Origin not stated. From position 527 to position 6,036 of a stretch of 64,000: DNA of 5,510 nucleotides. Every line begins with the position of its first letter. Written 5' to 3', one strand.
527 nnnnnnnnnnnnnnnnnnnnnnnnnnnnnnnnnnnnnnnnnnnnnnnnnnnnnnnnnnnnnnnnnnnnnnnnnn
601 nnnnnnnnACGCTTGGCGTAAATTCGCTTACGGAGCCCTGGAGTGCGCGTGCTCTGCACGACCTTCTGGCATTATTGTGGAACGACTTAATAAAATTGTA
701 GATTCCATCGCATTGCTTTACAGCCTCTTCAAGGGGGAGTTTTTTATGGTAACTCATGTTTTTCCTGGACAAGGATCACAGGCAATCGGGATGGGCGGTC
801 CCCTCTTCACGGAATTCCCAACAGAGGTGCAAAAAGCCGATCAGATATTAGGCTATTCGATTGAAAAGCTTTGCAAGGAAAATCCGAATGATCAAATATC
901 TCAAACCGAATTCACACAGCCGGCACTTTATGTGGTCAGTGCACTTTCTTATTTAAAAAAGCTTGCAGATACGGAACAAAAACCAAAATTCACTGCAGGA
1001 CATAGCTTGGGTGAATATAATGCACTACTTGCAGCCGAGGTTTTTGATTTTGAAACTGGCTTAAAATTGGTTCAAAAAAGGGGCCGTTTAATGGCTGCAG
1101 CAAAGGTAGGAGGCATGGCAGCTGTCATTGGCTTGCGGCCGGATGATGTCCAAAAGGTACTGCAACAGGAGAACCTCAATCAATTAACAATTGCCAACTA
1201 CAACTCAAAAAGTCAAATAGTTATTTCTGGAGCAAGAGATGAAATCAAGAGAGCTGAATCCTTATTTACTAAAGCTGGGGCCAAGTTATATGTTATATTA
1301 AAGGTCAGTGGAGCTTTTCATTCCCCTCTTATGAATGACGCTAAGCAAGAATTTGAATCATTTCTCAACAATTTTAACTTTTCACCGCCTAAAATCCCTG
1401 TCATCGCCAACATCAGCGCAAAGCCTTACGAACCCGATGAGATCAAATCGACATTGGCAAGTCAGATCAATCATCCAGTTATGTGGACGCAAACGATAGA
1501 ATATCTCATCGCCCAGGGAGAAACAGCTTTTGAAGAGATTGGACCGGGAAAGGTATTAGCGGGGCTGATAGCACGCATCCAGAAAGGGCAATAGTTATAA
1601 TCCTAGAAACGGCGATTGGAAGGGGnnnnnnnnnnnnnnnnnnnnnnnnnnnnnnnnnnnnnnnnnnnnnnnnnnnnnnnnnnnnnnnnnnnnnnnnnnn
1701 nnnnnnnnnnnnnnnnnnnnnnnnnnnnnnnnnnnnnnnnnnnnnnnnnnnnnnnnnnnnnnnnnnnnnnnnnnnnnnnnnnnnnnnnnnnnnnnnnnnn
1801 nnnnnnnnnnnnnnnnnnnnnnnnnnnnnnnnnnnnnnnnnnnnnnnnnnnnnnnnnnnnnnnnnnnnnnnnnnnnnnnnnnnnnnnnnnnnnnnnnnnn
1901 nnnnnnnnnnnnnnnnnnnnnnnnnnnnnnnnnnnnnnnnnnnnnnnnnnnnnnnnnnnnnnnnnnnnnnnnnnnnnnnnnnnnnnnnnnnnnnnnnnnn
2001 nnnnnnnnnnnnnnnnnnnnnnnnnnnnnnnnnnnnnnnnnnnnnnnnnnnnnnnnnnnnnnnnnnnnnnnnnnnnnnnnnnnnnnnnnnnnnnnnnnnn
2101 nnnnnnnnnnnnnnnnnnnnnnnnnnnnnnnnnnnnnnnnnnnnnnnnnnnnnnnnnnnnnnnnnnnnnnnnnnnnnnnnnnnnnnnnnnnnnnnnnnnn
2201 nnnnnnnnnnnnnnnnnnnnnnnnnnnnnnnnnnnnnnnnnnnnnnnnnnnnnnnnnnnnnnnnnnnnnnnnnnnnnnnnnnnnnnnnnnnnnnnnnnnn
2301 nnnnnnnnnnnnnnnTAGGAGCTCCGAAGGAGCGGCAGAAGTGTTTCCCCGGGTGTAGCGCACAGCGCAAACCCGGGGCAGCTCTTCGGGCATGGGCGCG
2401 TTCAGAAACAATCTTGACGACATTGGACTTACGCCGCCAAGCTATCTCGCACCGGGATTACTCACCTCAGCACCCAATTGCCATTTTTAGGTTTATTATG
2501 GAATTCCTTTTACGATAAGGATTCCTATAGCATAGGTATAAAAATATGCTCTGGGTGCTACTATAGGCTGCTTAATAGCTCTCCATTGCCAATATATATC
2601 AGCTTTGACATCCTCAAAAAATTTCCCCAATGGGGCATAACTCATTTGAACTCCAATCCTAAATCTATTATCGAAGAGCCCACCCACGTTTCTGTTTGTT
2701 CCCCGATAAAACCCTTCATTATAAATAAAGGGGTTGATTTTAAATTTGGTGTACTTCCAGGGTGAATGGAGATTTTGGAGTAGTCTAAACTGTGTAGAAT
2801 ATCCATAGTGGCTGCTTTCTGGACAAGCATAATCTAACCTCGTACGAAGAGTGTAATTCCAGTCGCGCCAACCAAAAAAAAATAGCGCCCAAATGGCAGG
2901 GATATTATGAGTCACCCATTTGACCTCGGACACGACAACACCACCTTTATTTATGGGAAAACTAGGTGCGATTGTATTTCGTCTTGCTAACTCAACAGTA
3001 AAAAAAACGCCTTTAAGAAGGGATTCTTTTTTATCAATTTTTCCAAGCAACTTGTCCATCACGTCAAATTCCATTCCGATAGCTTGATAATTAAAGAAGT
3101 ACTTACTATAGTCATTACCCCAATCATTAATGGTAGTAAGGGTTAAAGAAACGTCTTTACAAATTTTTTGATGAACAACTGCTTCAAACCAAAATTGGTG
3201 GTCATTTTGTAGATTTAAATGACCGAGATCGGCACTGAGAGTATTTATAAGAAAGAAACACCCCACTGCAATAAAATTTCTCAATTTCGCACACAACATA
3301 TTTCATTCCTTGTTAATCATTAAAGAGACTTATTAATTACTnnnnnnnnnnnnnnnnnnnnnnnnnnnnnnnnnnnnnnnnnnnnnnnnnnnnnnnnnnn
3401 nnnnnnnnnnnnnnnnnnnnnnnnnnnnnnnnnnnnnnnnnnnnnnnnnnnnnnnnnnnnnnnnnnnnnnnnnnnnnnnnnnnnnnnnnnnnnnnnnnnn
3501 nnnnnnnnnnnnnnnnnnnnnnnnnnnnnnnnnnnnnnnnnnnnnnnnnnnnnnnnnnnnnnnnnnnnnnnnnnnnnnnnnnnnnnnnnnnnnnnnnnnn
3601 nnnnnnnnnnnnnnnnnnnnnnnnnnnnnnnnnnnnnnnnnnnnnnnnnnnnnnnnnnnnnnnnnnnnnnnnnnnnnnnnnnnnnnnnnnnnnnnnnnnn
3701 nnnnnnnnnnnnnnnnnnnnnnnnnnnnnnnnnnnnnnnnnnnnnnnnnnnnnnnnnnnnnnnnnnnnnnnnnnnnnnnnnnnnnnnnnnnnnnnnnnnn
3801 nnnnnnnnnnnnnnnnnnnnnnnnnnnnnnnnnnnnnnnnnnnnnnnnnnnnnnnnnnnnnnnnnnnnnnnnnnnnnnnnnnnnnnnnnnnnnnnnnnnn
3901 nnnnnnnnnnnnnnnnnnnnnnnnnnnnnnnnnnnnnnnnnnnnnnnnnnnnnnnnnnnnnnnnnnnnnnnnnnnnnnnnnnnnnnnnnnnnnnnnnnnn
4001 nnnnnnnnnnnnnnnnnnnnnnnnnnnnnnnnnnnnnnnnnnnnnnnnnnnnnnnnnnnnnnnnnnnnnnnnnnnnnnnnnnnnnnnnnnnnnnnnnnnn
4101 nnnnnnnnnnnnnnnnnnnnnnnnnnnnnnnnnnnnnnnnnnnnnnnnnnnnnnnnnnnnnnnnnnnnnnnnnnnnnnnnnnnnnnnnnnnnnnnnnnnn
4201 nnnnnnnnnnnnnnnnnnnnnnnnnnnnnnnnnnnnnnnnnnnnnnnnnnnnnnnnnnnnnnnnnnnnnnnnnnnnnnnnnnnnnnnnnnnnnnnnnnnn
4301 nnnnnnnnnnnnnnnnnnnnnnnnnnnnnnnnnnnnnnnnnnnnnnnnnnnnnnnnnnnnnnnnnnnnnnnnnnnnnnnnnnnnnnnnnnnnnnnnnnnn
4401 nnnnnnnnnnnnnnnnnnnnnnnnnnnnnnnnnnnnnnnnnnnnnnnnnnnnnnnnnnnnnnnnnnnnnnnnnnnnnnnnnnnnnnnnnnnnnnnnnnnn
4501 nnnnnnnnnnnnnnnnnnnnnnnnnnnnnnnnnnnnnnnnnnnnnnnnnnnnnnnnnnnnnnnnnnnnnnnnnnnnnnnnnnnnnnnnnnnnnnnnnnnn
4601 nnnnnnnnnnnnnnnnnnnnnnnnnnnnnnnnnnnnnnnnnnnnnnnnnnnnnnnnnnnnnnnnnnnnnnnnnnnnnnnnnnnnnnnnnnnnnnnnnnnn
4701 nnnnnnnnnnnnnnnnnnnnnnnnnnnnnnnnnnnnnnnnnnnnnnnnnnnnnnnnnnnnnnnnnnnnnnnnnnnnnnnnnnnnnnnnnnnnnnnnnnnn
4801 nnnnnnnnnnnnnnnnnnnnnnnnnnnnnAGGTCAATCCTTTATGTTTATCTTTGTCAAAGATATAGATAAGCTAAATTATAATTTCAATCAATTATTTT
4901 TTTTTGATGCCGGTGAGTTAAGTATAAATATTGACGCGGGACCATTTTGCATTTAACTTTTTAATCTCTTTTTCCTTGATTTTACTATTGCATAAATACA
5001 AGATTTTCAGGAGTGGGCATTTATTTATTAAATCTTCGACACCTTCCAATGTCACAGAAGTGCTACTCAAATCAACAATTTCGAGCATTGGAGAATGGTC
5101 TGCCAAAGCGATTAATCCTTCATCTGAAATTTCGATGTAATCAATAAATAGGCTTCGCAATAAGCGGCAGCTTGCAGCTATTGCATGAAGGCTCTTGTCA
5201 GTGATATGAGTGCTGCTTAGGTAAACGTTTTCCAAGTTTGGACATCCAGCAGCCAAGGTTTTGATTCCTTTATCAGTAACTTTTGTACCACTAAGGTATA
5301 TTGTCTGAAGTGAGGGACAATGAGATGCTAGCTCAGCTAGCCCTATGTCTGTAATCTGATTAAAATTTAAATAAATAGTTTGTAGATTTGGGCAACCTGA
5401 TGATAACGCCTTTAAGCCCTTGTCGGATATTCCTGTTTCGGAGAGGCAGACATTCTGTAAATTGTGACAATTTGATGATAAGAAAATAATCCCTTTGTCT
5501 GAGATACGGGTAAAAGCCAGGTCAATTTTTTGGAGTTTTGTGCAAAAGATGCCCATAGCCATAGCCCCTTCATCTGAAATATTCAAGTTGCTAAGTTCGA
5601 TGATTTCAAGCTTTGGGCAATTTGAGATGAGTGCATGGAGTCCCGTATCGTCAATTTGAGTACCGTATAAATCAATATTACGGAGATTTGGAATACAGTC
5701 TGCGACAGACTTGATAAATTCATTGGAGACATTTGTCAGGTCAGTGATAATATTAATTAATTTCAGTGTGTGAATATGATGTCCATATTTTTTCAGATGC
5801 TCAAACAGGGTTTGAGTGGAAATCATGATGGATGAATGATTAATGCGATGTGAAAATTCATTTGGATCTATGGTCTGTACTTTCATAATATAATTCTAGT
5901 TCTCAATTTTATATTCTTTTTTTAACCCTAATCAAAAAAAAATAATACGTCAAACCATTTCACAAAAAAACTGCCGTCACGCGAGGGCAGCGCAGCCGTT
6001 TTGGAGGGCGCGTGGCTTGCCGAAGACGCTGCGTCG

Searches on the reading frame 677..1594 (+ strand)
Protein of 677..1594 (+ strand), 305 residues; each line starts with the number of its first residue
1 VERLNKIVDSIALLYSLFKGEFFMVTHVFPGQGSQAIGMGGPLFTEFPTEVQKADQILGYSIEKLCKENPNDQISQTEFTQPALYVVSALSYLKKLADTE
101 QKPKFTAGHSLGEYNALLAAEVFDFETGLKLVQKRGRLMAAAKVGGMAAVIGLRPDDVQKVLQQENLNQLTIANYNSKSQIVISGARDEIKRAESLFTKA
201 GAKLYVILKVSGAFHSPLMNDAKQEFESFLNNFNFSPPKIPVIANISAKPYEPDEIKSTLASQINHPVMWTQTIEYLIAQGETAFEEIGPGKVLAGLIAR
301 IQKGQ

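Call 47: search_protein_families(library=pfam, proteins=[window:677-1594:+], max_evalue=0.00001)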
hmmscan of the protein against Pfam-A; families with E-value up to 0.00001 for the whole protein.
window:677-1594:+ (305 aa): 1 family
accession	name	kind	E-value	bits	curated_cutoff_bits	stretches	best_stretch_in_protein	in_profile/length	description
PF00698.26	Acyl_transf_1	-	8.7e-35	121.1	32.7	1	26-295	1-272/319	Acyl transferase domain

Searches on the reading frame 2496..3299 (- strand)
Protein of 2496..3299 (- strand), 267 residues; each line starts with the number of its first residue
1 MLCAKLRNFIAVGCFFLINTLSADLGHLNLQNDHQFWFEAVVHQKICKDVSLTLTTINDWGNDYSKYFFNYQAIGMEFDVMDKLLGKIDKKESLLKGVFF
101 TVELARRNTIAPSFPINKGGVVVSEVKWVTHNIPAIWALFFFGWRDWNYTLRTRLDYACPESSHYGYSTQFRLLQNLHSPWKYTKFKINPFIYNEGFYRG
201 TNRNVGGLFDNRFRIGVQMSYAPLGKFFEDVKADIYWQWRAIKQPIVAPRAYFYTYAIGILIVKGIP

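Call 48: search_protein_families(library=pfam, proteins=[window:2496-3299:-], max_evalue=0.00001)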
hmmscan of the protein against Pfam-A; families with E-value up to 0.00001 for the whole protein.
window:2496-3299:- (267 aa): 1 family
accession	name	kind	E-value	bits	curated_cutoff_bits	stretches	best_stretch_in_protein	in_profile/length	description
PF10677.15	DUF2490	-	1.1e-06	28.9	29.8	1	35-241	2-176/186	Protein of unknown function (DUF2490)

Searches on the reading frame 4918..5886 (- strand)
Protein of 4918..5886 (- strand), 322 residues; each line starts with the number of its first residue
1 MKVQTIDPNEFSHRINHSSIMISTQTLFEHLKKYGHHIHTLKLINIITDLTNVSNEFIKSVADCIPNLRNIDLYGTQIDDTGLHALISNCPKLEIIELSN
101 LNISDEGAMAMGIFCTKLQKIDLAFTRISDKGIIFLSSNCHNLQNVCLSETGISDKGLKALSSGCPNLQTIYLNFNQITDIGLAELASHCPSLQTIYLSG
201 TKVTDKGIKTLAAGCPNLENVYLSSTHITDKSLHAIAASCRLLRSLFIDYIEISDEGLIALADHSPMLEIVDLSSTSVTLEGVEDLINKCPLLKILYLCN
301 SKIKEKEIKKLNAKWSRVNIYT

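Call 47: search_protein_families(library=pfam, proteins=[window:4918-5886:-], max_evalue=0.00001)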
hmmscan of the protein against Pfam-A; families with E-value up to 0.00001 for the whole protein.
window:4918-5886:- (322 aa): 5 families
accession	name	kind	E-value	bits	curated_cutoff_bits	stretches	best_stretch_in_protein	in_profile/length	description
PF13516.12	LRR_6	-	2.4e-28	96.4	23.4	0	165-187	2-24/24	Leucine Rich repeat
PF24758.1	LRR_At5g56370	-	1.3e-23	84.3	27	1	188-249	34-94/227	FBD-associated F-box protein At5g56370, LRR repeats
PF12799.13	LRR_4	-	2e-21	76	27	1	166-205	1-38/44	Leucine Rich repeats (2 copies)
PF13855.12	LRR_8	-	3.7e-10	39.9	27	0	142-202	2-60/61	Leucine rich repeat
PF00560.39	LRR_1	-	6.4e-08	31.7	20.6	0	167-186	1-20/23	Leucine Rich Repeat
